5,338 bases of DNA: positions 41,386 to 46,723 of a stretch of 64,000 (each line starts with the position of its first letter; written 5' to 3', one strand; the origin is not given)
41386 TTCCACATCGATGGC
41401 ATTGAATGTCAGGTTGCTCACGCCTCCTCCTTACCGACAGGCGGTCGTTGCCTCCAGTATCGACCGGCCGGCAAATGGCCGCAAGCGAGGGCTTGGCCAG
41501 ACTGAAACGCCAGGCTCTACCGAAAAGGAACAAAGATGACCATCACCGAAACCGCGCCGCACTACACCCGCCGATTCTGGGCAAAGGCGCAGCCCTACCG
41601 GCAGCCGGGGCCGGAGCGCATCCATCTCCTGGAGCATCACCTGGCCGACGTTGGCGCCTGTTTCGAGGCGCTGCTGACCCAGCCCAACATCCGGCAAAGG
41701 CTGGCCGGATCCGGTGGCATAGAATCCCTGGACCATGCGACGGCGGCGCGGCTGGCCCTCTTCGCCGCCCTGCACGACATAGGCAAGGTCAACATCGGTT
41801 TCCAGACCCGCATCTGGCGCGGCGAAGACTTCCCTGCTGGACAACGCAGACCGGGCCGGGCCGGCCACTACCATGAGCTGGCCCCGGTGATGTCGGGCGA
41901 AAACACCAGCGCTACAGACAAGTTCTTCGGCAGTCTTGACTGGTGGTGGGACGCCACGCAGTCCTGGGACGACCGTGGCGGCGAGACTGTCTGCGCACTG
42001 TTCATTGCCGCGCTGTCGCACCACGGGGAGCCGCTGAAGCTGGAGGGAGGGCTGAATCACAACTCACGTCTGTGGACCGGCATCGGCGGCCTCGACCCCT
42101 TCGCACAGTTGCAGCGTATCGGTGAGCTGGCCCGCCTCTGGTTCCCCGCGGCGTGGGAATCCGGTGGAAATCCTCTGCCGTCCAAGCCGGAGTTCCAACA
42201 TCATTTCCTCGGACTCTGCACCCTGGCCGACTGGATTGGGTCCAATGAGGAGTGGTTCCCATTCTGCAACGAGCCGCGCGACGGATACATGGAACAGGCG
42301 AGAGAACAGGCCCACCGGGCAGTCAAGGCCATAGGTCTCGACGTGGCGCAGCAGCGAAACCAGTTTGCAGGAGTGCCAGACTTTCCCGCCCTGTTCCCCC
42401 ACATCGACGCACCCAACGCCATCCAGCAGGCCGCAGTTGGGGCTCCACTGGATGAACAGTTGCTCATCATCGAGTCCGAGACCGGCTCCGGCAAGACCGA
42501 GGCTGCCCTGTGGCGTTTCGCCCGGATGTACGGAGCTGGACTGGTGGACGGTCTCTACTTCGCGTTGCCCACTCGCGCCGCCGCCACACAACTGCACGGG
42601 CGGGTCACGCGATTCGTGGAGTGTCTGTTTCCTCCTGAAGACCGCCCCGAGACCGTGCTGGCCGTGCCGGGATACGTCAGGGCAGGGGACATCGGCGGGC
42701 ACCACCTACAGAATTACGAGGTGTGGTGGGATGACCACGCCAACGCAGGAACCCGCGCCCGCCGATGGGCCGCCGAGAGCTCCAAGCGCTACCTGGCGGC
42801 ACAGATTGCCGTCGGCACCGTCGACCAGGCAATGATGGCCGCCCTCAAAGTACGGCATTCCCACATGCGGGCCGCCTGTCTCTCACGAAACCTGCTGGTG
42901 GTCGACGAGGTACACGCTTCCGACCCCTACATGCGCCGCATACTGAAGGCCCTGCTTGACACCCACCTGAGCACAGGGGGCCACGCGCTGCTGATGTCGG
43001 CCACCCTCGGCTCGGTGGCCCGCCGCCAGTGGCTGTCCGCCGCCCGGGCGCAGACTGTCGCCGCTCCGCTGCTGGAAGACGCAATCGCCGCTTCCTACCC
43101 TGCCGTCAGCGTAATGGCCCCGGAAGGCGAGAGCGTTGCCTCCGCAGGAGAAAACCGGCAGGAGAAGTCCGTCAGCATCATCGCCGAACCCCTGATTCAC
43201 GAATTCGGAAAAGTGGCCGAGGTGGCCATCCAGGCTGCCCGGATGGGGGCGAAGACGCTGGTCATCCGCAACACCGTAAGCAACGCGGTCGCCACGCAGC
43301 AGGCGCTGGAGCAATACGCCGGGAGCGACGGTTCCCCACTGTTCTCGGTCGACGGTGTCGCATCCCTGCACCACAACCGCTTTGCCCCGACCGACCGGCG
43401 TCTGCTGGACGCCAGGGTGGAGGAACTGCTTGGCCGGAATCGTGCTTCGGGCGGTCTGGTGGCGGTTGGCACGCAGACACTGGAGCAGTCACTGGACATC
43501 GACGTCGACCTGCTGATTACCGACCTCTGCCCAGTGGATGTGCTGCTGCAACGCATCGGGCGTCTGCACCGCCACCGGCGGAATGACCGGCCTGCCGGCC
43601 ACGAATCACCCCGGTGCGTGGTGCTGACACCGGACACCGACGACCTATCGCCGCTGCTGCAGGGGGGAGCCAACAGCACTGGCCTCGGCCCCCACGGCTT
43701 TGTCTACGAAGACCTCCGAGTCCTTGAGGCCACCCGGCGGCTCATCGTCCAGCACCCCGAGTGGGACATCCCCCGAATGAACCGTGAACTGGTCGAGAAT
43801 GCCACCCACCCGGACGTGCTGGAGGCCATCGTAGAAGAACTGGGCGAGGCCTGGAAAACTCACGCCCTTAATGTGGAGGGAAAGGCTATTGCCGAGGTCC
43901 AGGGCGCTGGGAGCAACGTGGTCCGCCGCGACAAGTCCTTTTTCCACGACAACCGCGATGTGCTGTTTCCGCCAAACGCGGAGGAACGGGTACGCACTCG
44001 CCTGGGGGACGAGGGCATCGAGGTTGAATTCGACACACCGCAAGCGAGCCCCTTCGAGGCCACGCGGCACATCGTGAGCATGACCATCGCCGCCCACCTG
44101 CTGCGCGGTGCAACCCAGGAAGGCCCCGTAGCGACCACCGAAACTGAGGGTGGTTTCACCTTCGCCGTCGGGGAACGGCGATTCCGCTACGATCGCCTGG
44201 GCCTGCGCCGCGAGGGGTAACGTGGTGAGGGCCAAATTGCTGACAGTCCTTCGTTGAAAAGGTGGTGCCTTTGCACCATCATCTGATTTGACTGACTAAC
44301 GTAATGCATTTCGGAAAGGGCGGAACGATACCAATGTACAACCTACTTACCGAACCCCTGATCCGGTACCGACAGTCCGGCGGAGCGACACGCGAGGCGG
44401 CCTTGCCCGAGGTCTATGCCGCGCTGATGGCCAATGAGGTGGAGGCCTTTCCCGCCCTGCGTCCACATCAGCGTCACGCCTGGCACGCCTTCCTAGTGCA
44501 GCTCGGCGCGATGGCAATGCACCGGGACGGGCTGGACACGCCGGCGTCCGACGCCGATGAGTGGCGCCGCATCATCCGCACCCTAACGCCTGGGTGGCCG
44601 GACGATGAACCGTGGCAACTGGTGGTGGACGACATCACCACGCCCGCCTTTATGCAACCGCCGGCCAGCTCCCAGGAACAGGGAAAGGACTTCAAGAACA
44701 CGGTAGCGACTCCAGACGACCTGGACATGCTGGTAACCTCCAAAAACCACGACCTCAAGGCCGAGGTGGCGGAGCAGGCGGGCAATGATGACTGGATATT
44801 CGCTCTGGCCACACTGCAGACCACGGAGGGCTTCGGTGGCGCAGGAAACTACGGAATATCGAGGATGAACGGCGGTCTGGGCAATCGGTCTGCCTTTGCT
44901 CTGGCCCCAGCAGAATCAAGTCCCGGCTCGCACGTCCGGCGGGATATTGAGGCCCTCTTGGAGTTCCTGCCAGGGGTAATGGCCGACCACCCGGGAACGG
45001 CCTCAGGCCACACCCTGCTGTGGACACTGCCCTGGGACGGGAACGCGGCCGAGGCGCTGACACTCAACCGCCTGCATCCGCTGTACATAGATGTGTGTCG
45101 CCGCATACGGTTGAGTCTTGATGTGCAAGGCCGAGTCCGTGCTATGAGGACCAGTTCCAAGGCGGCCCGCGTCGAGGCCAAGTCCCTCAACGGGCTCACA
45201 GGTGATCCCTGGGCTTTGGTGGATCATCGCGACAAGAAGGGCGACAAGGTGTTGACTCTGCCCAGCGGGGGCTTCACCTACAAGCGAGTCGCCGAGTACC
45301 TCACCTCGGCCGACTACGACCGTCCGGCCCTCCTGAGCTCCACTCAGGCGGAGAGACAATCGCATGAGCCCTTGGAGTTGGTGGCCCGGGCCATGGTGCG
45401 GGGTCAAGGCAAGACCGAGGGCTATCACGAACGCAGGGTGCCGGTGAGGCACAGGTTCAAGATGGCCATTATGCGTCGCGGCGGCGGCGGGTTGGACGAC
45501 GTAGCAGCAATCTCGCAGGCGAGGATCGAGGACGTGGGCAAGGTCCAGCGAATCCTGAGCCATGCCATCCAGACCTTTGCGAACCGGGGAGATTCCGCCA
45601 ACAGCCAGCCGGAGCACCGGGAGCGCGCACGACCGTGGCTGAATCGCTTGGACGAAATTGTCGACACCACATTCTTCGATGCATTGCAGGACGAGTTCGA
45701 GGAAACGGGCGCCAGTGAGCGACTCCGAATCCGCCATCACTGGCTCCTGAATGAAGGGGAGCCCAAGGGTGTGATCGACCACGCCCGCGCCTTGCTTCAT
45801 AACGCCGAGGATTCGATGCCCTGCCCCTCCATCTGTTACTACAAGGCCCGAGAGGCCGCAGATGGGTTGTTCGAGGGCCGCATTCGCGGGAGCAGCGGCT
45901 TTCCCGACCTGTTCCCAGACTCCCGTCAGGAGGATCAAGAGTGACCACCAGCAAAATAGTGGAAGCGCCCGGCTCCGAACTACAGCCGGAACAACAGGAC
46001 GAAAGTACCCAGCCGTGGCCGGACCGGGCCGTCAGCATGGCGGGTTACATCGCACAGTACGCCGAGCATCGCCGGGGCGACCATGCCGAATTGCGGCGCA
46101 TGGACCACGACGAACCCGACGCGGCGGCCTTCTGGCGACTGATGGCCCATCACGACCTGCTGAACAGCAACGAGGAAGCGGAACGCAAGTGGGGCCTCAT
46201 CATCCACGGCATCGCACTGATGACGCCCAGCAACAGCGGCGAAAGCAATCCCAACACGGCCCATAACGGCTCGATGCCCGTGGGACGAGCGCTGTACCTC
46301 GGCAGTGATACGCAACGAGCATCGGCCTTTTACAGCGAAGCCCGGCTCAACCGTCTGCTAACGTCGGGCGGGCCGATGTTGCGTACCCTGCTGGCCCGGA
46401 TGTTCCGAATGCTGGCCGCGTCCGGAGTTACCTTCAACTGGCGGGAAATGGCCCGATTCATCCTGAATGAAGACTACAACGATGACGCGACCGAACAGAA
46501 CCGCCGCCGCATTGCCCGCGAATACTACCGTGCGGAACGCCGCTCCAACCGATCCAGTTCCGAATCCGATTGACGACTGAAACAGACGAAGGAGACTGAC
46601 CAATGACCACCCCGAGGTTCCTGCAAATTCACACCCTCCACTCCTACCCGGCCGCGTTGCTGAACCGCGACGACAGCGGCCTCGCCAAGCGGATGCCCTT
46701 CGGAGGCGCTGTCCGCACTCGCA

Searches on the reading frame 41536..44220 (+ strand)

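Call 7: search_protein_families(library=ncbifam, proteins=[window:41536-44220:+])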
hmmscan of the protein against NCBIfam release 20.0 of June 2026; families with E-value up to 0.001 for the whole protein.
window:41536-44220:+ (894 aa): 4 families
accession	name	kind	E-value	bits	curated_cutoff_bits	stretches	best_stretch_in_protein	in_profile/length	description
NF007248.0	PRK09694.1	equivalog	4.8e-105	352.4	569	1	10-787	6-761/878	CRISPR-associated helicase/endonuclease Cas3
TIGR01587.1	cas3_core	equivalog_domain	2.6e-52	178.1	102.45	1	309-690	1-328/358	CRISPR-associated helicase Cas3'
TIGR02621.3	cas3_GSU0051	exception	1.6e-26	93.4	400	1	311-683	34-376/854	type I-G CRISPR-associated helicase/endonuclease Cas3g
TIGR01596.1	cas3_HD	equivalog_domain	1.9e-17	63.9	43.45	1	32-237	1-178/178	CRISPR-associated endonuclease Cas3''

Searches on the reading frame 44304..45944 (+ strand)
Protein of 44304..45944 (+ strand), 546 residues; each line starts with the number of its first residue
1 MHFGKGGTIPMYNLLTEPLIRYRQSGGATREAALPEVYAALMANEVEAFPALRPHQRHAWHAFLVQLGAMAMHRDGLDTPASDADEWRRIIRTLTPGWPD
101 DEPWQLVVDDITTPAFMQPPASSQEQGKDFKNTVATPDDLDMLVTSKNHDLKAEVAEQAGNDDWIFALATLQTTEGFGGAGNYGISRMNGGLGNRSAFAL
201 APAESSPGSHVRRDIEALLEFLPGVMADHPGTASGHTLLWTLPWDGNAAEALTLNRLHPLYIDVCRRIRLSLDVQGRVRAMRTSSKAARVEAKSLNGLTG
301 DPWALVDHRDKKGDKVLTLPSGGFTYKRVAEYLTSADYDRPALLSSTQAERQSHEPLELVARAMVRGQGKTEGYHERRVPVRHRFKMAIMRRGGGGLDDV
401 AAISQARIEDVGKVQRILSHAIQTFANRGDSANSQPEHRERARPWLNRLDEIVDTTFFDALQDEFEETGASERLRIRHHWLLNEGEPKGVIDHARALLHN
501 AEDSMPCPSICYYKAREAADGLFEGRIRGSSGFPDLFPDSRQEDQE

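Call 7: search_protein_families(library=ncbifam, proteins=[window:44304-45944:+])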
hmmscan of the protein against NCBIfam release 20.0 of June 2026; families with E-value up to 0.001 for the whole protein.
window:44304-45944:+ (546 aa): 1 family
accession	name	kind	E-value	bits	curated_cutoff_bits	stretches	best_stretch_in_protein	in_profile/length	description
TIGR02547.1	casA_cse1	equivalog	1.5e-24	86.8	70.05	1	13-426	1-407/504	type I-E CRISPR-associated protein Cse1/CasA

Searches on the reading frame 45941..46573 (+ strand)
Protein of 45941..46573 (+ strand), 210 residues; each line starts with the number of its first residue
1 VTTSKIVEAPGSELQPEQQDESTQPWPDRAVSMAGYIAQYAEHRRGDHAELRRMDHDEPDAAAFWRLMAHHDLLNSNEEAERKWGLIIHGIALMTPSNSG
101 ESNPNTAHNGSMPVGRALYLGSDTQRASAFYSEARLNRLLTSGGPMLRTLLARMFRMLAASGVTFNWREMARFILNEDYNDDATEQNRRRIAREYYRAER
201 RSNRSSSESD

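Call 7: search_protein_families(library=ncbifam, proteins=[window:45941-46573:+])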
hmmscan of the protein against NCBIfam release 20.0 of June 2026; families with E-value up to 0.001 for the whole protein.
window:45941-46573:+ (210 aa): 1 family
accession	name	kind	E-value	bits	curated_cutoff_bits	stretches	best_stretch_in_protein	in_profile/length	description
TIGR02548.2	casB_cse2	equivalog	4.5e-18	65.9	28.5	1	43-198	16-166/167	type I-E CRISPR-associated protein Cse2/CasB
